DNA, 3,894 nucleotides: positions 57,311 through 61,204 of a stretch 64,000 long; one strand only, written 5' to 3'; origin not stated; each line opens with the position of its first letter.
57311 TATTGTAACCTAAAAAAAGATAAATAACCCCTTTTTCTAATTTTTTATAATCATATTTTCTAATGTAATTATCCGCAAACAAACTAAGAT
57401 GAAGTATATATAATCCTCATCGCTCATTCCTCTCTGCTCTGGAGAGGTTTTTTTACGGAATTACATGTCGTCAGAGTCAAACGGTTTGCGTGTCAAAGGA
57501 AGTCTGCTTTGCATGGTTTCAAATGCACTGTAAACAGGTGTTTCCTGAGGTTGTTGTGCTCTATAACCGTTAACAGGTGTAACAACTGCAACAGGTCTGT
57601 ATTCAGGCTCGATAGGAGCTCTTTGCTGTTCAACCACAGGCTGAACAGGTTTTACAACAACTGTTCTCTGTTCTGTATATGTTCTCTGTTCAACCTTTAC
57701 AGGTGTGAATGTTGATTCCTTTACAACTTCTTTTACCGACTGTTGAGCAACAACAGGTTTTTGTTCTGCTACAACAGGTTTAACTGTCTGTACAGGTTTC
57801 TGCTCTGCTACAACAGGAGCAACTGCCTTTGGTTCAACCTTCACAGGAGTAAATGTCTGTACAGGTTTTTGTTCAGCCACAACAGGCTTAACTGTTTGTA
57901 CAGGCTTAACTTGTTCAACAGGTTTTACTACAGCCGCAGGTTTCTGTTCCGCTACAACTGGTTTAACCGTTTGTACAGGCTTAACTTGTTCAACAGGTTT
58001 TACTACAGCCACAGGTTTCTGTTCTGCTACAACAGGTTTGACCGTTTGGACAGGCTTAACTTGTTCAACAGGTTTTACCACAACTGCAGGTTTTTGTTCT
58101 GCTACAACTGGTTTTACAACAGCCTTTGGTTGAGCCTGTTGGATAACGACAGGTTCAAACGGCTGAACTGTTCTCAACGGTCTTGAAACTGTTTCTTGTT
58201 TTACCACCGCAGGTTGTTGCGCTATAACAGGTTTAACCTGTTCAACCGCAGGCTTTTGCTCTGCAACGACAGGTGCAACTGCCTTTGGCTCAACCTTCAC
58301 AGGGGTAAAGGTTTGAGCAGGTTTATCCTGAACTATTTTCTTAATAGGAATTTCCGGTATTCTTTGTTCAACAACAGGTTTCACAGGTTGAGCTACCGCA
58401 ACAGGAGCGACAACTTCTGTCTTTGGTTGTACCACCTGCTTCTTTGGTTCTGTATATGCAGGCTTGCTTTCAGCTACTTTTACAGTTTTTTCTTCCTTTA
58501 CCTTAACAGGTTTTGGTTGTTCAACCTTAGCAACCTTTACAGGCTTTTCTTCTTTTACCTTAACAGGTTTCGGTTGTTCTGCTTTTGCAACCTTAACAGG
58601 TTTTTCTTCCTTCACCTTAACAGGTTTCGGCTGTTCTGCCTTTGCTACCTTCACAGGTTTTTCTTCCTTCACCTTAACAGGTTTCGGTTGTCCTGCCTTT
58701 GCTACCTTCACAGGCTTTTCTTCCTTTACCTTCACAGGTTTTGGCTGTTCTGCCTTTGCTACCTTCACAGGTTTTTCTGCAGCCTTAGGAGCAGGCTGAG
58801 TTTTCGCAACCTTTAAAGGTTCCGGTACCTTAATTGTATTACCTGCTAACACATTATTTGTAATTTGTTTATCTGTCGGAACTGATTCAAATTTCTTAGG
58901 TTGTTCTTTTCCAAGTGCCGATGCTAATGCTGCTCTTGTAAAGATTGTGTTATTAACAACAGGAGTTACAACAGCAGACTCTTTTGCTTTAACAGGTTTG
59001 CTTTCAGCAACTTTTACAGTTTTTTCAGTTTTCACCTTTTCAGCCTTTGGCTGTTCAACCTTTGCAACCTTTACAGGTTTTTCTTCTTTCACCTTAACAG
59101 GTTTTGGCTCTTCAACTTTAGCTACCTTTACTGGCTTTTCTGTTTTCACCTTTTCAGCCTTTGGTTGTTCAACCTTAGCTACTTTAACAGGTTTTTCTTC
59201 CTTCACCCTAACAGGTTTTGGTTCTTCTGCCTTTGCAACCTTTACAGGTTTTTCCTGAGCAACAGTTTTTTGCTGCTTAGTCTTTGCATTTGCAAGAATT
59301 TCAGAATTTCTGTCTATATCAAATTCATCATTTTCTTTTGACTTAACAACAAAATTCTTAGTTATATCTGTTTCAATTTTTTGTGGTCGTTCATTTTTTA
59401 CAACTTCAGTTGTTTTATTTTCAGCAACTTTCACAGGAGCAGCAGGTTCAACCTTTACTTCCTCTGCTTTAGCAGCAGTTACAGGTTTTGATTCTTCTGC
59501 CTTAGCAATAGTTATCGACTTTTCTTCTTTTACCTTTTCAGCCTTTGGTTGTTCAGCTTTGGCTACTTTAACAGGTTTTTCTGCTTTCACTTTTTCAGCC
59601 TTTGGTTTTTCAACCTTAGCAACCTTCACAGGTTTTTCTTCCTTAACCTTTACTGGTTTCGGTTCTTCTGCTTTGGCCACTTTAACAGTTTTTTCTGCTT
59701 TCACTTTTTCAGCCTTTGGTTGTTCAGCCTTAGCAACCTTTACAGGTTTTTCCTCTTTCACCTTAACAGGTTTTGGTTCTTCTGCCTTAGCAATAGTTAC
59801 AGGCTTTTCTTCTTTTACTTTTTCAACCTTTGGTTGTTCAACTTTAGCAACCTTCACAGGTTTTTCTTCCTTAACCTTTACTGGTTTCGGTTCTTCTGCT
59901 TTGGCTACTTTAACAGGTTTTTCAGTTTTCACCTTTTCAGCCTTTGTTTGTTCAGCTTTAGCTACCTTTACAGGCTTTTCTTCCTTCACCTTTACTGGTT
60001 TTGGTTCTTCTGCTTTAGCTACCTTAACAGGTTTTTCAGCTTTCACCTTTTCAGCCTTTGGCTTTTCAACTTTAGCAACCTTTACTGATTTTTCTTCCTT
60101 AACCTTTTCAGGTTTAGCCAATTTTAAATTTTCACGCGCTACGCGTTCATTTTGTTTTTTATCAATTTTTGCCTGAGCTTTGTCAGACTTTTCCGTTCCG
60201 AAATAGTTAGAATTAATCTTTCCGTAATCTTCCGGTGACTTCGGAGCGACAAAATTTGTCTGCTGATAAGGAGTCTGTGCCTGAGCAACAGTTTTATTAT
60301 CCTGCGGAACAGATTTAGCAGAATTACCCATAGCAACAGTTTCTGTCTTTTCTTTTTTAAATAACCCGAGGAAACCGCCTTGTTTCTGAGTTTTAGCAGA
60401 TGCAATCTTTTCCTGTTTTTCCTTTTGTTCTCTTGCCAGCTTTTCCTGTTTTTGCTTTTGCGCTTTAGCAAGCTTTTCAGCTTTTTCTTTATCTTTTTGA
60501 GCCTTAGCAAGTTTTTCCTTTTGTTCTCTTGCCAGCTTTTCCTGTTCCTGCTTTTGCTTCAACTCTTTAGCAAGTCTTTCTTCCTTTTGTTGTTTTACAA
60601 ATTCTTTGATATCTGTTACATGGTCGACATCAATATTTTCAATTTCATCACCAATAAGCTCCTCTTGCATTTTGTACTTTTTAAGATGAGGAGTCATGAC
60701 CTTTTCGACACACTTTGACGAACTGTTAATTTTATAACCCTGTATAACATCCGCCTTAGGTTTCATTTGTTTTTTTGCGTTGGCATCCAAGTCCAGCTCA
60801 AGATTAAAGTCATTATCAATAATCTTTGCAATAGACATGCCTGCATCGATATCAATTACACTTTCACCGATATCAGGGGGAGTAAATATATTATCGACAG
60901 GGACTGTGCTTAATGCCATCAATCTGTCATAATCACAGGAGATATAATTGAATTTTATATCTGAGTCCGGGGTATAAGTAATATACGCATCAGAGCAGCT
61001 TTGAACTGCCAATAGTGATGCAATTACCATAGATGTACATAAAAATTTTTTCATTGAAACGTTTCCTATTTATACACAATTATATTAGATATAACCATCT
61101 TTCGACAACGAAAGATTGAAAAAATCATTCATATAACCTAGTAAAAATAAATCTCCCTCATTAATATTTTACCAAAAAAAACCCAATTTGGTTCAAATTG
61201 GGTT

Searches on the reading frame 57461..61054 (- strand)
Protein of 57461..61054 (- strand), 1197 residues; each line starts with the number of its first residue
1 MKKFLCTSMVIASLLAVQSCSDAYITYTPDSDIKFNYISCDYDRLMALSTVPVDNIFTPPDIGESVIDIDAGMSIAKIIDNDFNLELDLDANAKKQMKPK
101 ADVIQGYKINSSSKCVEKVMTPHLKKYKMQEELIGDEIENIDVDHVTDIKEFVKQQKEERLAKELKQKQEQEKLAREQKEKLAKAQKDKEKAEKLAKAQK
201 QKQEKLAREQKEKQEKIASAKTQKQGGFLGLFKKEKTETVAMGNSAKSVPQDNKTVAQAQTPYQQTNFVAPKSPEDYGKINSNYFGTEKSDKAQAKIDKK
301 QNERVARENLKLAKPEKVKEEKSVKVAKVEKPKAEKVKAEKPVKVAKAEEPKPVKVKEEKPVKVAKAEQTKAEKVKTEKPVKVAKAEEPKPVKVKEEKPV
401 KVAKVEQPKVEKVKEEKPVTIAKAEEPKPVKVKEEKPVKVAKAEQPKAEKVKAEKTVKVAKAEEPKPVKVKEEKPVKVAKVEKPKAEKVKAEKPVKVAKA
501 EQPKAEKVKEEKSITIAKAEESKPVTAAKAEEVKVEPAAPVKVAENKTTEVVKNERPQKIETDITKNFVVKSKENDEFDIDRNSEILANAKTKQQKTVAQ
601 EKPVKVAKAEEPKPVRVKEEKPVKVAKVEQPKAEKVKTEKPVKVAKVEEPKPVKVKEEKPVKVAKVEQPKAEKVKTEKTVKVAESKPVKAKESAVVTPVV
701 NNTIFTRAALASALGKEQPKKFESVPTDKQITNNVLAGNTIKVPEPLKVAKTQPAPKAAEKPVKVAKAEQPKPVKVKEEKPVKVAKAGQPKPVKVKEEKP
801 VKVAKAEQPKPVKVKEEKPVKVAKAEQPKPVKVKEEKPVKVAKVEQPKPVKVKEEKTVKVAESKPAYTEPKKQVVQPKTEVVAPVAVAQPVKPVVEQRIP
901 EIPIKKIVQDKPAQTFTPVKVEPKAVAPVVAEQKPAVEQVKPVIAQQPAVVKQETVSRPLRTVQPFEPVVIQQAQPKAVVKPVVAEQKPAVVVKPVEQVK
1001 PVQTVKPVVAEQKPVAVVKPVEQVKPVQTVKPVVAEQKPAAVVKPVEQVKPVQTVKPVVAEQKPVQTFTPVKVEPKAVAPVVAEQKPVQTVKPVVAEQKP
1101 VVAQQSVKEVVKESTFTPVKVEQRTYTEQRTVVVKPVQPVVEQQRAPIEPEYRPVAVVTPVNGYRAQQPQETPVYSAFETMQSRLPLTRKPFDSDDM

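Call 4: search_protein_families(library=pfam, proteins=[window:57461-61054:-], max_evalue=0.1)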
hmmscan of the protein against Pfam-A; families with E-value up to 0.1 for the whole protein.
window:57461-61054:- (1197 aa): 0 families

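Call 6: search_protein_families(library=ncbifam, proteins=[window:57461-61054:-], max_evalue=10)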
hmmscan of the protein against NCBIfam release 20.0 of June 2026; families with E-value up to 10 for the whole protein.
window:57461-61054:- (1197 aa): 1 family
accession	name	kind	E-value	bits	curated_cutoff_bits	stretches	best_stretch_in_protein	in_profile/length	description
NF033736.2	blaAFM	exception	0.2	10.8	590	1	219-298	117-196/267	AFM family subclass B1 metallo-beta-lactamase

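Call 8: find_encoding_contigs(protein=window:57461-61054:-, flank=10000, max_places=6)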
Protein window:57461-61054:- (1197 aa): 4 contigs read that carry it; 2 places shown.
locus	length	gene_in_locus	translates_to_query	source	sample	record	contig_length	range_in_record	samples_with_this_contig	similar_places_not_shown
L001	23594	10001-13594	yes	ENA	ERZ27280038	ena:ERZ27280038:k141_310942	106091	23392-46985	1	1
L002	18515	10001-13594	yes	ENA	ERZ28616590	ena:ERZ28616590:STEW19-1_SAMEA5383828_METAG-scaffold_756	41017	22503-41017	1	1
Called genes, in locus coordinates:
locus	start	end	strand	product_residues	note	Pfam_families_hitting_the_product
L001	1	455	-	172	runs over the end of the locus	PF04079:SMC_ScpB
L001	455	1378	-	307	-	PF02616:SMC_ScpA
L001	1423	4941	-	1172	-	PF02463:SMC_N, PF13175:AAA_15 (weak), PF13304:AAA_21 (weak), PF13476:AAA_23, PF13555:AAA_29 (weak), PF02463:SMC_N, PF06470:SMC_hinge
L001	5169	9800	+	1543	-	PF02415:Chlam_PMP (faint)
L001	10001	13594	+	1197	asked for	-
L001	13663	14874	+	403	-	PF03739:LptF_LptG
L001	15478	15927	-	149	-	PF01668:SmpB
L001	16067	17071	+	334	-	PF06144:DNA_pol3_delta (weak), PF21694:DNA_pol3_delta_C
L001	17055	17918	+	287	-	PF13177:DNA_pol3_delta2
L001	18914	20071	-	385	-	PF14659:Phage_int_SAM_3 (faint), PF00589:Phage_integrase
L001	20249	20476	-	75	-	-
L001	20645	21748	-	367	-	-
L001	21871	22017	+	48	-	-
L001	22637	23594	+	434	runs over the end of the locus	PF13173:AAA_14, PF13635:DUF4143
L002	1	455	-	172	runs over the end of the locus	PF04079:SMC_ScpB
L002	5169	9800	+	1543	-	PF02415:Chlam_PMP (faint)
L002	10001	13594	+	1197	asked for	-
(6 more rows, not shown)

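Call 65: search_protein_families(library=pfam, proteins=[L001:5169-9797:+], max_evalue=10)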
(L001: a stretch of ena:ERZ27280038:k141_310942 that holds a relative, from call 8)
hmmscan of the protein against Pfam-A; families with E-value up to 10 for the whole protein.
L001:5169-9797:+ (1543 aa): 1 family
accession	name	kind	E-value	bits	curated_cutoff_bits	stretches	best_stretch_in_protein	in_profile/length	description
PF02415.23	Chlam_PMP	-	1.1e-10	41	20.6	5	583-600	1-18/19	Chlamydia polymorphic membrane protein (Chlamydia_PMP) repeat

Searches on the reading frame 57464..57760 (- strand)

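Call 45: search_protein_families(library=pfam, proteins=[window:57464-57760:-], max_evalue=10)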
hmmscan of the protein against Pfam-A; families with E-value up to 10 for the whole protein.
window:57464-57760:- (99 aa): 2 families
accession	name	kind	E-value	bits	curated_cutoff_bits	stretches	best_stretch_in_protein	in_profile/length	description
PF06098.16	Radial_spoke_3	-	0.04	13.8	26.4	1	6-47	83-124/229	Radial spoke protein 3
PF01887.21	SAM_HAT_N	-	0.16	12.1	26.3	1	27-69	54-96/145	SAM hydroxide adenosyltransferase N-terminal domain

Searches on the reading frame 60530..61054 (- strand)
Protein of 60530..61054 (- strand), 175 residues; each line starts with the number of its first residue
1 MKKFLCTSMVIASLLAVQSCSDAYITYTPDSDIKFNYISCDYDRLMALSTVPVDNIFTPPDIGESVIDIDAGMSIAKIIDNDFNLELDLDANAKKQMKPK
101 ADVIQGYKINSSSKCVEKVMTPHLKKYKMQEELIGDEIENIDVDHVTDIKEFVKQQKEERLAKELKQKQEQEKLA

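Call 45: search_protein_families(library=pfam, proteins=[window:60530-61054:-], max_evalue=10)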
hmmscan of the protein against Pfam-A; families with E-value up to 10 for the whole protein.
window:60530-61054:- (175 aa): 1 family
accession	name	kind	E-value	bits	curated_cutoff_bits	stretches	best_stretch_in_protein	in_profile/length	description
PF15990.10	UPF0767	-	0.26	12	27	1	134-170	27-63/83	UPF0767 family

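Call 55: find_homologous_proteins(query=window:60530-61054:-, max_evalue=0.001)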
Query window:60530-61054:- (175 aa): 1 proteins with E <= 0.001 among 179 candidates.
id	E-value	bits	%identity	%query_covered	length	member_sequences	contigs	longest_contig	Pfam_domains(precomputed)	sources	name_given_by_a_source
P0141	1.2e-55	206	56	98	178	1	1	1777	-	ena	-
